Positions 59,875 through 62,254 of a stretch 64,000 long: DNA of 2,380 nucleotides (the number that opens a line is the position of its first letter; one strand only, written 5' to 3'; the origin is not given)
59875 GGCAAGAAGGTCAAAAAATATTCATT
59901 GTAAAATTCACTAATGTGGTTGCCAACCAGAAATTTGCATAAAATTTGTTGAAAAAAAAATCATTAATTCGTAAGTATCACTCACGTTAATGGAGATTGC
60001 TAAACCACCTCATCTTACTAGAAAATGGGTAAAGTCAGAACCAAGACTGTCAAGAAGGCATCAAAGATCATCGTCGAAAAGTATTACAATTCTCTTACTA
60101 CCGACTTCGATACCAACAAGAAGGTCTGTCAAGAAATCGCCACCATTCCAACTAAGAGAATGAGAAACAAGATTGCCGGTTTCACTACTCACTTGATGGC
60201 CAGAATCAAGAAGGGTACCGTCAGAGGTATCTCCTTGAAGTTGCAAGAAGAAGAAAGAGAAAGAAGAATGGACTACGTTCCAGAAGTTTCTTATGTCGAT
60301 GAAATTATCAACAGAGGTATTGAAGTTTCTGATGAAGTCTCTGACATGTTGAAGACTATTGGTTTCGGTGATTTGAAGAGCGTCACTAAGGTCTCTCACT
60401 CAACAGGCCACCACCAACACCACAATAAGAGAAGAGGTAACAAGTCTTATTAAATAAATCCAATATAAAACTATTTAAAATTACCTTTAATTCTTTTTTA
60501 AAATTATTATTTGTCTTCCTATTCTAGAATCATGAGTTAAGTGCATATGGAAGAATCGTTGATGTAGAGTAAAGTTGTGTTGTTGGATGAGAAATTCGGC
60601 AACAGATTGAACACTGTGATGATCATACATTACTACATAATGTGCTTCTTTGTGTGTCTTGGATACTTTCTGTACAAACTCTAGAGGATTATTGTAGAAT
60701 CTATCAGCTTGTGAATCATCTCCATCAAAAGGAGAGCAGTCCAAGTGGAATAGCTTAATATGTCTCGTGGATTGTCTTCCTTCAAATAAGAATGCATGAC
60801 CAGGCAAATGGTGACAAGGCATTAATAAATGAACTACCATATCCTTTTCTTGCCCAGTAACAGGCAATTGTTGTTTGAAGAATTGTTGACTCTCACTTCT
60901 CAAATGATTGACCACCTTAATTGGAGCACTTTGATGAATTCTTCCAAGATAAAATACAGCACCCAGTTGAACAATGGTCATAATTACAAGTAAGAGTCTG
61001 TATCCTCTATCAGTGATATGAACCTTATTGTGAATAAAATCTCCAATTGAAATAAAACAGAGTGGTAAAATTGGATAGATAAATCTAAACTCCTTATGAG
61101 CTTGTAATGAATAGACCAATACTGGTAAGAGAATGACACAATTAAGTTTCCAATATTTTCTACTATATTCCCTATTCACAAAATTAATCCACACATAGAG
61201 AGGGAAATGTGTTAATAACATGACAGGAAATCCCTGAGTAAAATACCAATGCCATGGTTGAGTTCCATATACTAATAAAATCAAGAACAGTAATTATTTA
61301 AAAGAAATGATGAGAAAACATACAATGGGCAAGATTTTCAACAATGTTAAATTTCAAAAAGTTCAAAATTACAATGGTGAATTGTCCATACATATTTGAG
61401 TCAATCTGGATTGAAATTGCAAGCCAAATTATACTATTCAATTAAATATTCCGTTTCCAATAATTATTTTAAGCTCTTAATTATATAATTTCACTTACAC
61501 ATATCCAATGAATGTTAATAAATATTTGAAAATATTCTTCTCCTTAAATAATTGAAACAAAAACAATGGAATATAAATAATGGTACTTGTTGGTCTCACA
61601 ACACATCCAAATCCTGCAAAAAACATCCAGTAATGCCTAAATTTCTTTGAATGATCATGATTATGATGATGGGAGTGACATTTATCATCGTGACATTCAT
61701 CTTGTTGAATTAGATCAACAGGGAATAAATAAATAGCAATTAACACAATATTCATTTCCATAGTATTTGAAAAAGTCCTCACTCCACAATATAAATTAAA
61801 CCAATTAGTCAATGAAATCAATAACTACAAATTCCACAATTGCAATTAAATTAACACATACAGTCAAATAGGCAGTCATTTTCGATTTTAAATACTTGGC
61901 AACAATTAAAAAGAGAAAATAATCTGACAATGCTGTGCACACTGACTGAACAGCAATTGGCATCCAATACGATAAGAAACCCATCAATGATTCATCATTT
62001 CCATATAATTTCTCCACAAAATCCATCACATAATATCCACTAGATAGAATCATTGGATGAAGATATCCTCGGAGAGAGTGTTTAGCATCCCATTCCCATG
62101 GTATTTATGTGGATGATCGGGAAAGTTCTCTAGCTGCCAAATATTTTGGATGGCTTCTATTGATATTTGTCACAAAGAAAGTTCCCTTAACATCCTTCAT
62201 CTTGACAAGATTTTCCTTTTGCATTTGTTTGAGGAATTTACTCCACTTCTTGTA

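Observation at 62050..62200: eIF2D-like ORF runs in-frame into PIG-B (GT22) across a single TAA; both genes appear truncated at the junction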

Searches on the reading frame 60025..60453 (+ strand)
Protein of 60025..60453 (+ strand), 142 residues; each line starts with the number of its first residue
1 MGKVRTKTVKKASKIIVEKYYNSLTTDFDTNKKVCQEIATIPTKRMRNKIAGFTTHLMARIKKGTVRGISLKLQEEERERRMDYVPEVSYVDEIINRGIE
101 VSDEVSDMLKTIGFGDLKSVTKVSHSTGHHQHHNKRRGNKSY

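Call 3: search_protein_families(library=pfam, proteins=[window:60025-60453:+], max_evalue=0.1)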
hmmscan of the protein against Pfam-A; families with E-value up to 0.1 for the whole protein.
window:60025-60453:+ (142 aa): 1 family
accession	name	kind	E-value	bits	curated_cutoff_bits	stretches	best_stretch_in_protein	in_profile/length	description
PF00833.23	Ribosomal_S17e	-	6e-55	184.8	22.8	1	1-123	1-120/122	Ribosomal S17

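Call 32: find_encoding_contigs(protein=window:60025-60450:+, flank=10000, max_places=10)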
Protein window:60025-60450:+ (142 aa): no gene with exactly this product is on record in the collection.

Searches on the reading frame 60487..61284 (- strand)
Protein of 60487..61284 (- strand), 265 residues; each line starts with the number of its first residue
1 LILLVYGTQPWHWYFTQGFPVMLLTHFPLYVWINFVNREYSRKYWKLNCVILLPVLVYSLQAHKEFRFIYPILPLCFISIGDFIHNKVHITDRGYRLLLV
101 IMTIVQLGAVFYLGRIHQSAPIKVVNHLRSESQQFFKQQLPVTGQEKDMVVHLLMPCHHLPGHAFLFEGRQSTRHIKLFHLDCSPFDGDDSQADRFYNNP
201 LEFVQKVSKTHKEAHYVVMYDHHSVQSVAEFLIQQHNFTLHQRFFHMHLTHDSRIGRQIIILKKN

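Call 3: search_protein_families(library=pfam, proteins=[window:60487-61284:-], max_evalue=0.1)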
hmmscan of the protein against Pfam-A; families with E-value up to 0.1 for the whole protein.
window:60487-61284:- (265 aa): 1 family
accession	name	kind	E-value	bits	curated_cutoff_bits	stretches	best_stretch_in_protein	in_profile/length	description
PF03901.23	Glyco_transf_22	-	2.3e-30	106.6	23.8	1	5-166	251-413/414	Alg9-like mannosyltransferase family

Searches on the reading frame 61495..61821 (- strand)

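Call 3: search_protein_families(library=pfam, proteins=[window:61495-61821:-], max_evalue=0.1)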
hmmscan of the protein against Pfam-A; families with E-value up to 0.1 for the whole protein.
window:61495-61821:- (108 aa): 1 family
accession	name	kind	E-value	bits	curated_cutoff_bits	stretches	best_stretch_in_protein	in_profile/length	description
PF03901.23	Glyco_transf_22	-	3.2e-15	56.7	23.8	1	2-100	117-202/414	Alg9-like mannosyltransferase family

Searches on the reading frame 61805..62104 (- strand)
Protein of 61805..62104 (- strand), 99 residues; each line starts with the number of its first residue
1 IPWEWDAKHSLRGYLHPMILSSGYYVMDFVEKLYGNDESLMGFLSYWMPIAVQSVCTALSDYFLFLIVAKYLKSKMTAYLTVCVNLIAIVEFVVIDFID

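Call 3: search_protein_families(library=pfam, proteins=[window:61805-62104:-], max_evalue=0.1)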
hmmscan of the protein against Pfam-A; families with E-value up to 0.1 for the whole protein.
window:61805-62104:- (99 aa): 1 family
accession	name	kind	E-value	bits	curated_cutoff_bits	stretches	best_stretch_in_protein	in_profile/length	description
PF03901.23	Glyco_transf_22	-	2.9e-07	30.5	23.8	1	2-89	43-125/414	Alg9-like mannosyltransferase family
